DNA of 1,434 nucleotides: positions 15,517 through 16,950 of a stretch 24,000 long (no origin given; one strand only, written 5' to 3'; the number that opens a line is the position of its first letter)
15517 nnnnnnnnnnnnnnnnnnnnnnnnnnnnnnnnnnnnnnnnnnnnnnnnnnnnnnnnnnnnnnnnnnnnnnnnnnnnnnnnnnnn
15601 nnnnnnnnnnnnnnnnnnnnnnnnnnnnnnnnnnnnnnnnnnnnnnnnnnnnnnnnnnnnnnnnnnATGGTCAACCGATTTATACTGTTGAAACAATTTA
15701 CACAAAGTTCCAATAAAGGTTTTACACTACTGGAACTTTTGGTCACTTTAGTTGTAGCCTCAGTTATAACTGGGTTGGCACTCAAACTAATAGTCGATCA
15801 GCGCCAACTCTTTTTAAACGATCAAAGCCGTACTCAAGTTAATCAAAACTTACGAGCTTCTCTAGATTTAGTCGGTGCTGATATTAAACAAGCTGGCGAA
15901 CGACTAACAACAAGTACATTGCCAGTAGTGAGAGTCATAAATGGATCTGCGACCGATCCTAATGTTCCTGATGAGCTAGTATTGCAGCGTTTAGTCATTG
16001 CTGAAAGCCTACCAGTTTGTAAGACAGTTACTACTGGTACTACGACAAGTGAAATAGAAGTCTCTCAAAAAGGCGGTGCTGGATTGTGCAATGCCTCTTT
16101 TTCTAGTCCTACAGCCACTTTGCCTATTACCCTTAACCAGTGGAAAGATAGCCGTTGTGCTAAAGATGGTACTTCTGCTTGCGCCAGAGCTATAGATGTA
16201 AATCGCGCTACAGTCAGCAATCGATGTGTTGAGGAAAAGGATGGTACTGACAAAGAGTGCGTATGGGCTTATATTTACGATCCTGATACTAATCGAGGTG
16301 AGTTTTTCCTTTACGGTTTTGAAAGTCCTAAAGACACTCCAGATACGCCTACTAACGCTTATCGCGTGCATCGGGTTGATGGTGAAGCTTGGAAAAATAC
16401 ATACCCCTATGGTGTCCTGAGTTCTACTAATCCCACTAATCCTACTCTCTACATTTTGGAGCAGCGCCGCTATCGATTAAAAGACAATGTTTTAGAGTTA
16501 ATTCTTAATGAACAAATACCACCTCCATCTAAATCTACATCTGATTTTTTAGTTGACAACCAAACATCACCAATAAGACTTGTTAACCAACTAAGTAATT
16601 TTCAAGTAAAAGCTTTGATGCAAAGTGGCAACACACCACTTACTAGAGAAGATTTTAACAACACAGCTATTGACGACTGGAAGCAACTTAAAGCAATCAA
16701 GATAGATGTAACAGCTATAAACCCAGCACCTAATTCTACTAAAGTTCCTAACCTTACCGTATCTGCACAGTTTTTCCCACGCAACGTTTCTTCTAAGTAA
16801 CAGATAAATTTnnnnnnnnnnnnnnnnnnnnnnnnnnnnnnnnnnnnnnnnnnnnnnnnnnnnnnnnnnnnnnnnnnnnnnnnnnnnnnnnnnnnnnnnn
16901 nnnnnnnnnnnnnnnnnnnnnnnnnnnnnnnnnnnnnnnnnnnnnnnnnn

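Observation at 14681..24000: Full minor-pilin set (FimT/GspH-, PilV-, PilW-, PilX-like) followed by a giant pilin-anchored protein in the PilY1 position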

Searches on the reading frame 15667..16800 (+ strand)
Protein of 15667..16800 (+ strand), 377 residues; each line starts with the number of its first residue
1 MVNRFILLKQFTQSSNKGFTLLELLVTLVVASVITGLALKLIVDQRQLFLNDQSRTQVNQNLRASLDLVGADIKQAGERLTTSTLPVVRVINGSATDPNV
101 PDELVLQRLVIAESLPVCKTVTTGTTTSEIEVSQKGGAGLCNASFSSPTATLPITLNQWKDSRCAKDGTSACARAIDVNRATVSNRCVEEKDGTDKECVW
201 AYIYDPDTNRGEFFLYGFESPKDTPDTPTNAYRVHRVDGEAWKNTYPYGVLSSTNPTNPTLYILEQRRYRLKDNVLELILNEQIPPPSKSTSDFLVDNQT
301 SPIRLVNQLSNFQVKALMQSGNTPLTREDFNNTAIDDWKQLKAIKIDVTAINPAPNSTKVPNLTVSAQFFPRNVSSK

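Call 7: search_protein_families(library=pfam, proteins=[window:15667-16800:+], max_evalue=1)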
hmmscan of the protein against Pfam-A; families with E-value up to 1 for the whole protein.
window:15667-16800:+ (377 aa): 1 family
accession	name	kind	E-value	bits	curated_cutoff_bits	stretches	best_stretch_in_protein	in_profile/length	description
PF07963.17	N_methyl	-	9e-07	28.7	21.2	1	15-39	3-27/27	Prokaryotic N-terminal methylation motif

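Call 8: search_protein_families(library=ncbifam, proteins=[window:15667-16800:+], max_evalue=1)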
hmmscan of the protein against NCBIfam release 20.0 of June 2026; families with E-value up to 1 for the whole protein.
window:15667-16800:+ (377 aa): 15 families
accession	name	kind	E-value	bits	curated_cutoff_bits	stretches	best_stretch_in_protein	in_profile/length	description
NF038304.1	EPS_HpsC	equivalog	7.1e-08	32.4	200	1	11-76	15-80/318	hormogonium polysaccharide secretion pseudopilin HpsC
TIGR02532.1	IV_pilin_GFxxxE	domain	2.1e-06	27.3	16.3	1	17-39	2-24/24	prepilin-type N-terminal cleavage/methylation domain-containing protein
NF041013.1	T4P_ComGE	equivalog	2.3e-05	24.4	49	1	15-65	2-52/83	competence type IV pilus minor pilin ComGE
NF007848.0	PRK10557.1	equivalog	3e-05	23.4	120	1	12-77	6-71/192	prepilin peptidase-dependent protein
TIGR01708.2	typeII_sec_gspH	equivalog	3.3e-05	23.9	80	1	17-67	2-52/169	type II secretion system minor pseudopilin GspH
TIGR02599.1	TIGR02599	subfamily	0.00018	20.8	256.5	1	18-76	1-59/361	Verru_Chthon cassette protein C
NF041002.1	pilin_ComGF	equivalog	0.0018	18.5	80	1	16-43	1-28/139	competence type IV pilus minor pilin ComGF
NF040982.1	ComGD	equivalog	0.0062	16.9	70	1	16-46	1-31/139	competence type IV pilus minor pilin ComGD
NF040999.1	pilin_ComGC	equivalog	0.0063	16.7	75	1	17-46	2-31/84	competence type IV pilus major pilin ComGC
TIGR01710.1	typeII_sec_gspG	equivalog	0.0069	16.4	88.85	1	17-72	1-55/134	type II secretion system major pseudopilin GspG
NF007800.0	PRK10506.1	equivalog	0.018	14.8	158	1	13-58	5-50/163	prepilin peptidase-dependent protein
TIGR01711.1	gspJ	equivalog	0.038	13.8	64.85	1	17-84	1-68/192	type II secretion system minor pseudopilin GspJ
TIGR04054.1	rSAM_NirJ1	equivalog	0.054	12.1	650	1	302-333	71-102/387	putative heme d1 biosynthesis radical SAM protein NirJ1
TIGR02596.1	TIGR02596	subfamily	0.077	13.1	70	1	19-42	1-24/196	Verru_Chthon cassette protein D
NF033827.1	CDF_efflux_DmeF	equivalog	0.25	10.7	250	1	14-73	202-261/309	CDF family Co(II)/Ni(II) efflux transporter DmeF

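Call 66: search_solved_structures(query=window:15667-16800:+, max_evalue=1)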
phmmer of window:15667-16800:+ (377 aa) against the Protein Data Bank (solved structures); distinct sequences matched with E-value up to 1: 3.
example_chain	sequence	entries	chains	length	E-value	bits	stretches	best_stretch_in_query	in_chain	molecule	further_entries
9egp_A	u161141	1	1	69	0.029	16.7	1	15-64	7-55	Geopilin domain 1 protein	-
7tgg_A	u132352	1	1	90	0.086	15.1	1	14-72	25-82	Geopilin domain 1 protein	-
4dkm_A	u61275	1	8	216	0.82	11.9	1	166-227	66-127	Amphioxus Green Fluorescent Protein, GFPc1a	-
